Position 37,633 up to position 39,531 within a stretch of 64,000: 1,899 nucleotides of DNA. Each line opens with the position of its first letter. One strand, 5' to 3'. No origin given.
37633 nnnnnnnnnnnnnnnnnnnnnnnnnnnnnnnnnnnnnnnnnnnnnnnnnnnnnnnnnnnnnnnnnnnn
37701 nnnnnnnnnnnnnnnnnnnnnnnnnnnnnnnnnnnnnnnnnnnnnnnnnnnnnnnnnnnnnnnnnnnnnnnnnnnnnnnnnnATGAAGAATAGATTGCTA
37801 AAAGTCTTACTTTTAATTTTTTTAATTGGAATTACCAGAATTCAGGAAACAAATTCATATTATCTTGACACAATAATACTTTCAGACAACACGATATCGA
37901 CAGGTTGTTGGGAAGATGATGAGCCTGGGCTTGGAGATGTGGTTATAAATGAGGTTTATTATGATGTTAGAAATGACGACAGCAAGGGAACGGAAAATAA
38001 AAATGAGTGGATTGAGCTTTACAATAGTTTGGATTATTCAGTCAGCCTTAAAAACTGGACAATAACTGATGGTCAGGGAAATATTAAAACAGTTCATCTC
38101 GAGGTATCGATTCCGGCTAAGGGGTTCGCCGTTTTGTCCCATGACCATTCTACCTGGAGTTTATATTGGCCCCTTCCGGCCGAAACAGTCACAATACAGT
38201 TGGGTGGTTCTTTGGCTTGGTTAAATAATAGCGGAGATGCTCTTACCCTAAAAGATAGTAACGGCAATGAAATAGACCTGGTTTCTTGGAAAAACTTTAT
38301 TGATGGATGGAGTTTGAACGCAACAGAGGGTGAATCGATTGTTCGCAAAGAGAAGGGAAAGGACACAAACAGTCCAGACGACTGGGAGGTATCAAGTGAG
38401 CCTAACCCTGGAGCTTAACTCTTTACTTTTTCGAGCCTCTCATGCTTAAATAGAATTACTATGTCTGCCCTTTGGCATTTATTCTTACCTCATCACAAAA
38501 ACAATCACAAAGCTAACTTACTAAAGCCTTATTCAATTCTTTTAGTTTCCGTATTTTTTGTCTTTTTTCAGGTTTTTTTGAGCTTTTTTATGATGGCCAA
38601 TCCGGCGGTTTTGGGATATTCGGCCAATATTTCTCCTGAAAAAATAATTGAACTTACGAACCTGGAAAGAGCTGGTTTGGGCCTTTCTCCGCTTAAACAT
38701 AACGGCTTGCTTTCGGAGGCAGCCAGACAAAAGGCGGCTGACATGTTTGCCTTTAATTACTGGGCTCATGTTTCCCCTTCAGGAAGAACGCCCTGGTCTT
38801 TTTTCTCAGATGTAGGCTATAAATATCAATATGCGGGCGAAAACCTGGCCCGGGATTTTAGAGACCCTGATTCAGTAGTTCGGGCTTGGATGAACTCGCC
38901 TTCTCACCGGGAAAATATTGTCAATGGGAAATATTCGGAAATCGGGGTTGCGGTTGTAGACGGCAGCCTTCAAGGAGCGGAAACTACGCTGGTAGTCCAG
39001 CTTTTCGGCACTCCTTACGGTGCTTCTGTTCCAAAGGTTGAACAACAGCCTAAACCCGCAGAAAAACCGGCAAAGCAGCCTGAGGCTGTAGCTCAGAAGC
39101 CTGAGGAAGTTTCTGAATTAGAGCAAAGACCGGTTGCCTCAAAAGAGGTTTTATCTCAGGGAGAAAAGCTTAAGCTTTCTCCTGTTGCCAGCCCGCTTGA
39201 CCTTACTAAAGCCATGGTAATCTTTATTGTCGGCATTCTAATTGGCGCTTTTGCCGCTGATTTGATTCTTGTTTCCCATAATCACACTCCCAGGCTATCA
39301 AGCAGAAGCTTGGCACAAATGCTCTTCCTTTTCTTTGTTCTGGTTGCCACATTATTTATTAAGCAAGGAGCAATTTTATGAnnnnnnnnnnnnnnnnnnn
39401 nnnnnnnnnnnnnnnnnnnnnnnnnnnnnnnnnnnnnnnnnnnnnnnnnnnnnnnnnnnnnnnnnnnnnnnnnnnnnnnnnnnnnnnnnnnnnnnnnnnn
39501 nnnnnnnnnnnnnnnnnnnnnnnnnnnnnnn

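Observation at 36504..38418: TasA/camelysin-like protein, SipW-type signal peptidase and an LTD protein: a second, distinct surface-protein processing module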

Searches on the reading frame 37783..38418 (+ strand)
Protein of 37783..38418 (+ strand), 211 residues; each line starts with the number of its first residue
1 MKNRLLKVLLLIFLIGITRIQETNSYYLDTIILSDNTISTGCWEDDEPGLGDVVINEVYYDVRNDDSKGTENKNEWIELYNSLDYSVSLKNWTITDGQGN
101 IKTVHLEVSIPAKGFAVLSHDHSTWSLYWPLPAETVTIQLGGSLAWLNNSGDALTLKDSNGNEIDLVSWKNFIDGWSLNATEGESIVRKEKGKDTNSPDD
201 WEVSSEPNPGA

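Call 3: search_protein_families(library=ncbifam, proteins=[window:37783-38418:+], max_evalue=1)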
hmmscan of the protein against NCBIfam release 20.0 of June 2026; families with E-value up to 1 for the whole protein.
window:37783-38418:+ (211 aa): 0 families

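Call 4: search_protein_families(library=pfam, proteins=[window:37783-38418:+], max_evalue=1)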
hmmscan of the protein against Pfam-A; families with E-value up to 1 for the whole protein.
window:37783-38418:+ (211 aa): 1 family
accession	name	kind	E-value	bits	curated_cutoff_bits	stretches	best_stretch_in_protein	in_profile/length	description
PF00932.25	LTD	-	1.5e-19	70.8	34.3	1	51-170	6-108/109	Lamin Tail Domain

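Call 11: find_homologous_proteins(query=window:37783-38418:+)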
Query window:37783-38418:+ (211 aa): 25 proteins with E <= 0.001 among 153 candidates.
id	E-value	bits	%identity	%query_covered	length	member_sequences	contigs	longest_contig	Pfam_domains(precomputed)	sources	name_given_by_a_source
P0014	1.0e-121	423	94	100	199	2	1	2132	PF00932.26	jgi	jgi:ABC-type tungstate transport system permease subunit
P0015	5.7e-54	201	52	100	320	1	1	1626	PF00932.26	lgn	-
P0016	2.3e-45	173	62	62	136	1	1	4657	PF00932.26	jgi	-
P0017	4.7e-43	165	46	100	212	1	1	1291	PF00932.26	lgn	-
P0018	7.4e-43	165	44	100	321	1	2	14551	PF00932.26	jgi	-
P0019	1.3e-38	151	41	99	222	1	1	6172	PF00932.26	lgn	-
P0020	3.0e-36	143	40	99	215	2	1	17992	PF00932.26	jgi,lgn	jgi:predicted ribosomally synthesized peptide with SipW-like signal peptide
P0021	1.0e-35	141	41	100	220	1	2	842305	PF00932.26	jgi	jgi:predicted ribosomally synthesized peptide with SipW-like signal peptide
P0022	5.5e-30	123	39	93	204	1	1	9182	PF00932.26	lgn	-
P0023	1.2e-27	115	44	75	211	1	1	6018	PF00932.26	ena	-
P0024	1.9e-27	114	42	75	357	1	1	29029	PF00932.26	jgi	-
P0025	4.0e-25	107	35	99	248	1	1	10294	PF00932.26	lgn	-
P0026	7.0e-25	106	40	75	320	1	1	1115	PF00932.26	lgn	-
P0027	2.6e-24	104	44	75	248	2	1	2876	PF00932.26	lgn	-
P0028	1.1e-23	102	44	76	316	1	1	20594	PF00932.26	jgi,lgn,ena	-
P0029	3.5e-23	100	41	76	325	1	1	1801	PF00932.26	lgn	-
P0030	2.0e-22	98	40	76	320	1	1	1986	PF00932.26,PF27998.1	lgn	-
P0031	1.1e-21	96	42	75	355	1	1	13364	PF00932.26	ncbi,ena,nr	ncbi:MAG: hypothetical protein HW405_195 [Candidatus Berkelbacteria bacterium]|nr:hypothetical prote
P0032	5.4e-21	93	42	76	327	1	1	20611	PF00932.26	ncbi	-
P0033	5.4e-21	93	37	78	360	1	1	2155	PF00932.26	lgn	-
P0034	6.3e-13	67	33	76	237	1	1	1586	PF00932.26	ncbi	-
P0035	2.7e-7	49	30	75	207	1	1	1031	PF00932.26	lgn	-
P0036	3.9e-4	38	36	62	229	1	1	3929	PF13205.13,PF00932.26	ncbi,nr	ncbi:MAG: hypothetical protein GXO75_03320, partial [Calditrichaeota bacterium]|nr:hypothetical prot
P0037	7.2e-4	37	30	81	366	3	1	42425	PF00932.26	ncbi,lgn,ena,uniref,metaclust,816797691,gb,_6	ncbi:hypothetical protein LCGC14_0398820 [marine sediment metagenome]|uniref:LTD domain-containing p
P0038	7.6e-4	37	32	28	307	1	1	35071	PF00932.26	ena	-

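Call 13: find_encoding_contigs(protein=P0021, flank=6000, max_places=3)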
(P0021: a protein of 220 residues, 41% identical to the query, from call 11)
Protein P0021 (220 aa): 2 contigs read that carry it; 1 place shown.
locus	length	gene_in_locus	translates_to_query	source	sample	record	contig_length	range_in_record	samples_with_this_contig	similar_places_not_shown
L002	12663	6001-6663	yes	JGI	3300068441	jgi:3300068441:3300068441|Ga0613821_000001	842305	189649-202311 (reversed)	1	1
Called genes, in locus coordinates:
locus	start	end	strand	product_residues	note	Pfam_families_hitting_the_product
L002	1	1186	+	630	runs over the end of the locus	-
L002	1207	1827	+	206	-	-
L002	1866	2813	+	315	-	-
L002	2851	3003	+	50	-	-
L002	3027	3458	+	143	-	PF02469:Fasciclin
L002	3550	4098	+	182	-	-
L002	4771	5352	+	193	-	PF12389:Peptidase_M73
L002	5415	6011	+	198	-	PF10502:Peptidase_S26 (weak)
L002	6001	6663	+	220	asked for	PF00932:LTD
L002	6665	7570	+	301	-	-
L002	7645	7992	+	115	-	-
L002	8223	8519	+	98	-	-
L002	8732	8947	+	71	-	-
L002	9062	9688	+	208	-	-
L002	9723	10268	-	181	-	PF09827:CRISPR_Cas2 (faint), PF20803:PaaX_M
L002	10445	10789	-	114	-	-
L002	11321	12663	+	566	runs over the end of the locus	PF19077:Big_13 (weak)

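Call 14: find_encoding_contigs(protein=P0020, flank=6000, max_places=3)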
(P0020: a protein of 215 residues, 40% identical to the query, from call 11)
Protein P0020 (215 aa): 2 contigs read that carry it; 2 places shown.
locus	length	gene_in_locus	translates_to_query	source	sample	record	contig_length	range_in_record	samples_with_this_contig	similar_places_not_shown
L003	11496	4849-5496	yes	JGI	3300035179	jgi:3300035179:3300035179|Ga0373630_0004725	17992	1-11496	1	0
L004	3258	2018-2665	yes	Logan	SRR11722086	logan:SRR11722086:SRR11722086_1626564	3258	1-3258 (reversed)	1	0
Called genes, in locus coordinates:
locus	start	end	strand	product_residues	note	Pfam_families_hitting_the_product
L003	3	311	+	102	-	?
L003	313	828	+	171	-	PF02572:CobA_CobO_BtuR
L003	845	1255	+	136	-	PF14478:DUF4430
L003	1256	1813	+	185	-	PF20221:DUF6580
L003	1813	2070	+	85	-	PF00085:Thioredoxin, PF13192:Thioredoxin_3 (weak)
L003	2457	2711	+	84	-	-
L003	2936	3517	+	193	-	PF00188:CAP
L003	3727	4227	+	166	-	PF12389:Peptidase_M73 (weak)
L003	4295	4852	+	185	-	PF00717:Peptidase_S24 (weak)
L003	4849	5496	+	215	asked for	PF00932:LTD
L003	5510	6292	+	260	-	-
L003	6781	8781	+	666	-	PF17936:Big_6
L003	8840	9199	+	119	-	PF04977:DivIC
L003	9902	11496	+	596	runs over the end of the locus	PF06480:FtsH_ext (weak), PF00004:AAA, PF07728:AAA_5 (faint), PF17862:AAA_lid_3, PF01434:Peptidase_M41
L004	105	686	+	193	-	PF00188:CAP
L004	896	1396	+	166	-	PF12389:Peptidase_M73 (weak)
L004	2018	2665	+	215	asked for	PF00932:LTD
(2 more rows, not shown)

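Call 21: search_protein_families(library=ncbifam, proteins=[P0020, P0021, P0018, P0017, P0024], max_evalue=10)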
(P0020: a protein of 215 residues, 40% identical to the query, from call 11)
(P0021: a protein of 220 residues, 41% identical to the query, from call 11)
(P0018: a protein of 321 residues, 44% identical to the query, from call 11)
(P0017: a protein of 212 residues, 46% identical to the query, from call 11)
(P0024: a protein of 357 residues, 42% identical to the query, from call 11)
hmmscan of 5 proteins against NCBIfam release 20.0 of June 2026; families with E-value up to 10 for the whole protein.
P0020 (215 aa): 1 family
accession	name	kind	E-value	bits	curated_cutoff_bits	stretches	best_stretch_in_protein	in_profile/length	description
TIGR04088.1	cognate_SipW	domain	0.00038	20.5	19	1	10-41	4-34/34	SipW-dependent-type signal peptide-containing protein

P0021 (220 aa): 2 families
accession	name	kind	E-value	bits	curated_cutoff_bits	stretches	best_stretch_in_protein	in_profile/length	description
TIGR04088.1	cognate_SipW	domain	0.00058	19.9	19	1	11-43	3-34/34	SipW-dependent-type signal peptide-containing protein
NF033680.1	exonuc_ExeM-GG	exception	0.0075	14.3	1300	1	68-179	31-142/884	extracellular exonuclease ExeM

P0018 (321 aa): 3 families
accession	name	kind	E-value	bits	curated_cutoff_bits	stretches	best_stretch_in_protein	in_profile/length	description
TIGR04088.1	cognate_SipW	domain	0.00015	21.8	19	1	14-45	3-34/34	SipW-dependent-type signal peptide-containing protein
NF033817.2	Mplas_variab_LP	domain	1.1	9.3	22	1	3-22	2-21/29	variable surface lipoprotein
NF041620.1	MXAN_5187_fam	hypoth_equivalog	7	6.2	200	1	245-310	379-445/601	MXAN_5187 family protein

P0017 (212 aa): 1 family
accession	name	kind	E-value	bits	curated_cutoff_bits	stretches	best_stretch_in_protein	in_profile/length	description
TIGR04088.1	cognate_SipW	domain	3.6e-06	27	19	1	14-42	7-34/34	SipW-dependent-type signal peptide-containing protein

P0024 (357 aa): 1 family
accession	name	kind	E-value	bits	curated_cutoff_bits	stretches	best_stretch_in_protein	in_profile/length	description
NF005691.0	PRK07494.1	equivalog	0.19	10.2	459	1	67-116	343-392/404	UbiH/UbiF family hydroxylase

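Call 24: find_related_loci(query=A2, collection=genome_contigs, flank=5000)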
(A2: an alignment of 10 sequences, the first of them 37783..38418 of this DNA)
Query A2 (211 aa) in genome_contigs; peptide patterns used: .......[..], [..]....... (x = any residue, [..] = any of these).
600 stretches matched a pattern (row limit reached: there are more); 429 encode a relative of the query (tblastn E <= 1e-3); the best 80 are kept; 80 distinct loci.
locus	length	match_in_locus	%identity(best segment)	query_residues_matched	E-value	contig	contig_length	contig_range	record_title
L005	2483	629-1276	40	2-211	6e-38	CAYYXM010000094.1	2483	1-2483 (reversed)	MAG TPA_asm: uncultured Candidatus Saccharibacteria bacterium isolate binchicken_co387_61 genome assembly, contig: NODE_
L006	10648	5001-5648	37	1-210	3e-32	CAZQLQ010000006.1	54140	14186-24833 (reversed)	MAG TPA_asm: uncultured Candidatus Saccharibacteria bacterium isolate binchicken_co22_144 genome assembly, contig: NODE_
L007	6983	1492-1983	43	53-210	3e-31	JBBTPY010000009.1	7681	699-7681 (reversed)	MAG: Patescibacteria group bacterium isolate H52-bin120_1 H52_bin120_1_000000000009, whole genome shotgun sequence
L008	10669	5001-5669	33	8-210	9e-31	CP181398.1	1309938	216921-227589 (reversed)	MAG: Candidatus Kerfeldbacteria bacterium isolate MKparc4 chromosome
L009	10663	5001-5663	36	10-210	6e-30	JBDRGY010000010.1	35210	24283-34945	MAG: Patescibacteria group bacterium isolate MEGAHIT-group-1.473 k141_1267891, whole genome shotgun sequence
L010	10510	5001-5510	40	51-210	5e-28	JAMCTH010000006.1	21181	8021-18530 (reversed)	MAG: Patescibacteria group bacterium isolate FK_Sedi_A_Bin.175 NODE_5588_length_21181_cov_4.32241, whole genome shotgun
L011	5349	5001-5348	50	53-169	2e-27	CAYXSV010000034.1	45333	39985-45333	MAG TPA_asm: uncultured Gammaproteobacteria bacterium isolate SRP067234_co1_340 genome assembly, contig: k99_822886, who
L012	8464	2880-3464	37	13-202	4e-27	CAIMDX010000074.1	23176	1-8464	uncultured bacterium isolate AM_bin-0091 genome assembly, contig: bin-0091:74/81, whole genome shotgun sequence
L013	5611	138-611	41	52-210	9e-27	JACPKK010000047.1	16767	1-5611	MAG: Candidatus Curtissbacteria bacterium isolate NC_groundwater_492_Ag_S-0.1um_45_10 S35_SO-1_scaffold_504577, whole ge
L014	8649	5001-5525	38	36-208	4e-26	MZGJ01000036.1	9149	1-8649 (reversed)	MAG: candidate division CPR3 bacterium 4484_211 ex4484_211_scaffold_31151, whole genome shotgun sequence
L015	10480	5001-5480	38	53-210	1e-25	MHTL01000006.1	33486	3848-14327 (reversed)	MAG: Candidatus Vogelbacteria bacterium RIFOXYD1_FULL_51_18 rifoxyd1_full_scaffold_1899, whole genome shotgun sequence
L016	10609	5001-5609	32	43-211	6e-25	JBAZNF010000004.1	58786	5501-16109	MAG: Patescibacteria group bacterium isolate SO_2017_LW4_60 scaffold_1384_c1_LW137-91_2017, whole genome shotgun sequenc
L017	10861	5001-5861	38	36-210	1e-24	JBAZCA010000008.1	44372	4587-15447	MAG: Patescibacteria group bacterium isolate SO_2017_GW1_125 NODE_4066_length_44372_cov_8.596316_OW334_2017, whole genom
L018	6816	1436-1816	43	35-169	3e-24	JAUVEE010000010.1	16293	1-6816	MAG: bacterium isolate CSMAG_315 CSMAG_315_k141_541901_length_16293_cov_7.0000, whole genome shotgun sequence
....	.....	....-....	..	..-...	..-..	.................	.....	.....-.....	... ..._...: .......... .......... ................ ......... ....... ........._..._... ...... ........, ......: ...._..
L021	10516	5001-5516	38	53-210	1e-23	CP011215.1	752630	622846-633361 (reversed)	MAG: Candidatus Campbellbacteria bacterium GW2011_OD1_34_28 chromosome, complete genome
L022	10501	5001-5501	37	36-201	2e-22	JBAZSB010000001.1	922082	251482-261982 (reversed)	MAG: Patescibacteria group bacterium isolate SO_2017_GW1_162 NODE_23_length_922082_cov_1.706351_OW334_2017, whole genome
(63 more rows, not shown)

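Call 51: search_protein_families(library=pfam, proteins=[P0024, L010:3741-5957:+, L015:3825-6032:+, L021:4443-5816:+, L022:3921-6446:+, L002:4771-5352:+, L002:6665-7570:+, L003:5510-6292:+], max_evalue=0.01)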
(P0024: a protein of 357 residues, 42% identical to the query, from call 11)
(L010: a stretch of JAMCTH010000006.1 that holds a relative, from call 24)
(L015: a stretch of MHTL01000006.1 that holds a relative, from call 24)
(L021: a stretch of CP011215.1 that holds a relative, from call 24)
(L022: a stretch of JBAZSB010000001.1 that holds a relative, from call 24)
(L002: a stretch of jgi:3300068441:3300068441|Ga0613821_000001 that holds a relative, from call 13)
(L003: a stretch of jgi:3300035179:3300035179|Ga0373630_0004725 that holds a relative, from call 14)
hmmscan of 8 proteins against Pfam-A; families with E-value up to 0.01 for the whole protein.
P0024 (357 aa): 1 family
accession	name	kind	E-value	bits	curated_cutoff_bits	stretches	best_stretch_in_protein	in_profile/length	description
PF00932.25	LTD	-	2e-17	63.9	34.3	1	180-311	4-108/109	Lamin Tail Domain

L010:3741-5957:+ (738 aa): 2 families
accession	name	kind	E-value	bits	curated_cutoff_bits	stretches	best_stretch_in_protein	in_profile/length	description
PF00932.25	LTD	-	8.6e-19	68.4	34.3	1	417-547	2-108/109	Lamin Tail Domain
PF24517.2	CBM96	-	5.7e-13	49.5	26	1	227-301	2-77/164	Carbohydrate-binding module family 96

L015:3825-6032:+ (735 aa): 2 families
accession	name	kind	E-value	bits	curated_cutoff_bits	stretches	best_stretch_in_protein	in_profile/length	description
PF24517.2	CBM96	-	2.9e-21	76.4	26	1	219-375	6-160/164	Carbohydrate-binding module family 96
PF00932.25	LTD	-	1.9e-16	60.9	34.3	1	389-511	4-108/109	Lamin Tail Domain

L021:4443-5816:+ (457 aa): 1 family
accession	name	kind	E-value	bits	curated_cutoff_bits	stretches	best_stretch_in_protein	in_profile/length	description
PF00932.25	LTD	-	4.7e-14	53.1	34.3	1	186-309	7-108/109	Lamin Tail Domain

L022:3921-6446:+ (841 aa): 2 families
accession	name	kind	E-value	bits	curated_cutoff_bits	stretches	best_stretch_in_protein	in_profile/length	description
PF00932.25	LTD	-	3.8e-15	56.6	34.3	1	371-485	8-108/109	Lamin Tail Domain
PF10342.15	Kre9_KNH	-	0.0058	17.8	24.6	0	539-611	1-71/94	Kre9/KNH-like N-terminal Ig-like domain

L002:4771-5352:+ (193 aa): 1 family
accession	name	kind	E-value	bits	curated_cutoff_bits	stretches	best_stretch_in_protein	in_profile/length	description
PF12389.13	Peptidase_M73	-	1.4e-17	64.7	22.5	1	2-90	4-90/196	Camelysin metallo-endopeptidase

L002:6665-7570:+ (301 aa): 1 family
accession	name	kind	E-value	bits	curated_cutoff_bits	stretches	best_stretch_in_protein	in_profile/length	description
PF17159.10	MASE3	-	0.0049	16.9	31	1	198-295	68-169/226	Membrane-associated sensor domain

L003:5510-6292:+ (260 aa): 1 family
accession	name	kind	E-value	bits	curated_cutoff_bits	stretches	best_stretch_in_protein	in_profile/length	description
PF17410.7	Stevor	-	0.0067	16.4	25.4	0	235-258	240-263/275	Subtelomeric Variable Open Reading frame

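Call 54: predict_structure(alignment_id=A4)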
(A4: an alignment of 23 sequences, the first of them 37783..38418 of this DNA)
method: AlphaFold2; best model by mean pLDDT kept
length: 211 residues; sequences in the alignment: 23
mean_pLDDT: 81.9   pTM: 0.72
mean pLDDT of the five models: 81.9, 81.0, 79.2, 78.1, 77.1
residues with pLDDT >= 90: 95; 70-90: 74; 50-70: 22; < 50: 20
segments of 3 or more residues with pLDDT < 50: 24-27, 36-50
pLDDT, mean of each block of 10 residues (from residue 1): 82 80 51 49 43 89 77 87 95 93 93 95 83 93 78 93 92 75 93 87 93 88
secondary structure, 60 per line:
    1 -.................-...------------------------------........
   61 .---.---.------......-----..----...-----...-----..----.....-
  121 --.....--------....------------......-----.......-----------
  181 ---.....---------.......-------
elements in order: H2-18 E53-61 E76-81 E93-95 E101-103 E115-119 H123-127 E136-139 E152-157 E163-169 E184-188 E201-204

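Call 58: fold_search(model_id=the predicted structure, library=pdb)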
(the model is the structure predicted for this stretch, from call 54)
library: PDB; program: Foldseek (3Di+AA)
matches with E <= 10: 727; with E <= 0.001: 15
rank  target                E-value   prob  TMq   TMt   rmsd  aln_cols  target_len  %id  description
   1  1ifr                  6.3e-06  1.00  0.39  0.67   3.8       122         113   16  Structure of Lamin A/C Globular Domain (released 2002-07-17)
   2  3gef_A                1.0e-05  1.00  0.40  0.67   3.3       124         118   18  Crystal structure of the R482W mutant of lamin A/C (released 2009-08-04)
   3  3jt0_A                1.2e-05  1.00  0.40  0.74   3.5       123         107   15  Crystal Structure of the C-terminal fragment (426-558) Lamin-B1 from Homo sapiens, Northeast Structural Genomics Conso (released 2009-09-22)
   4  6rpr_B                1.7e-05  1.00  0.38  0.65   3.8       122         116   16  LEM domain of Emerin mutant T43I in complex with BAF dimer and the Igfold of the lamin A/C (released 2020-03-04)
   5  7crg_A                2.0e-05  1.00  0.39  0.60   5.5       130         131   14  Beta-strand-mediated dimeric formation of the extended Ig-like domains of human lamin A/C (released 2021-08-25)
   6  7crg_B                2.3e-05  1.00  0.39  0.59   5.6       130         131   14  Beta-strand-mediated dimeric formation of the extended Ig-like domains of human lamin A/C (released 2021-08-25)
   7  6ghd_F                2.6e-05  1.00  0.38  0.64   3.7       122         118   16  Structural analysis of the ternary complex between lamin A/C, BAF and emerin identifies an interface disrupted in auto (released 2018-08-08)
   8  7yvd_C                2.6e-05  1.00  0.38  0.58   5.8       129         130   15  The crystal structure of the progerin C-terminal peptide and the Ig-like domain of lamin A/C (released 2023-08-30)
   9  2lll_MODEL_1_A        3.5e-05  1.00  0.40  0.67   3.8       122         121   18  Solution NMR structure of C-terminal globular domain of human Lamin-B2, Northeast Structural Genomics Consorti (released 2011-12-07)
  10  3umn_B                4.1e-05  1.00  0.39  0.66   3.5       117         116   15  Crystal Structure of Lamin-B1 (released 2011-11-30)
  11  6ghd_B                4.6e-05  1.00  0.38  0.63   3.9       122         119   16  Structural analysis of the ternary complex between lamin A/C, BAF and emerin identifies an interface disrupted in auto (released 2018-08-08)
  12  2kpw_MODEL_1_A        1.0e-04  1.00  0.40  0.66   3.7       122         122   15  NMR solution structure of Lamin-B1 protein from Homo sapiens: Northeast Structural Genomics Consortium MEGA ta (released 2009-11-10)
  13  3umn_A                1.2e-04  1.00  0.40  0.68   3.5       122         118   16  Crystal Structure of Lamin-B1 (released 2011-11-30)
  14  1ufg_MODEL_1_A        1.6e-04  1.00  0.39  0.52   3.7       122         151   16  Solution structure of immunoglobulin like domain of mouse nuclear lamin (released 2004-06-22)
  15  3jt0_B                1.7e-04  1.00  0.40  0.73   3.5       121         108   15  Crystal Structure of the C-terminal fragment (426-558) Lamin-B1 from Homo sapiens, Northeast Structural Genomics Conso (released 2009-09-22)
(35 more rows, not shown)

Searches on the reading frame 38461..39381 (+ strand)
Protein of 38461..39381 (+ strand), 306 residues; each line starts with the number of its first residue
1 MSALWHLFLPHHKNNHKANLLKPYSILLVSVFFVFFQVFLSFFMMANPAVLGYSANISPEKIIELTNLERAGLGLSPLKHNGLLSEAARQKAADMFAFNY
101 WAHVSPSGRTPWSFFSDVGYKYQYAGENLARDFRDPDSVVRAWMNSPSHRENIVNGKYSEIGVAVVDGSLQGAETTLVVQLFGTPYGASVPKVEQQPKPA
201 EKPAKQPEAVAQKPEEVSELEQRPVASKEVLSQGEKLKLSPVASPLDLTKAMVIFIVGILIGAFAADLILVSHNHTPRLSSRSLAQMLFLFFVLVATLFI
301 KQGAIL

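Call 3: search_protein_families(library=ncbifam, proteins=[window:38461-39381:+], max_evalue=1)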
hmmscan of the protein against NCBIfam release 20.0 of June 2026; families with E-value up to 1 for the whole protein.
window:38461-39381:+ (306 aa): 2 families
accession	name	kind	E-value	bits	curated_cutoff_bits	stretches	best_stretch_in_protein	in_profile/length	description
TIGR02909.1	spore_YkwD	subfamily_domain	2.3e-33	114.8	171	1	60-182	6-125/127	uncharacterized protein, YkwD family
NF052539.1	DivAsocLipDalA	equivalog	1.3e-12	47.9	200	1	61-166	50-155/169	divisome-associated lipoprotein DalA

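Call 4: search_protein_families(library=pfam, proteins=[window:38461-39381:+], max_evalue=1)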
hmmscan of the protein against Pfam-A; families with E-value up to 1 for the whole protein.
window:38461-39381:+ (306 aa): 2 families
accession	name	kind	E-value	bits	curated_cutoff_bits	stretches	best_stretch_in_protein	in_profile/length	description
PF00188.32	CAP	-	4.3e-18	66.7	21.1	1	64-180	2-115/117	Cysteine-rich secretory protein family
PF04756.19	OST3_OST6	-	0.02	14.7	27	0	223-297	126-196/294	OST3 / OST6 family, transporter family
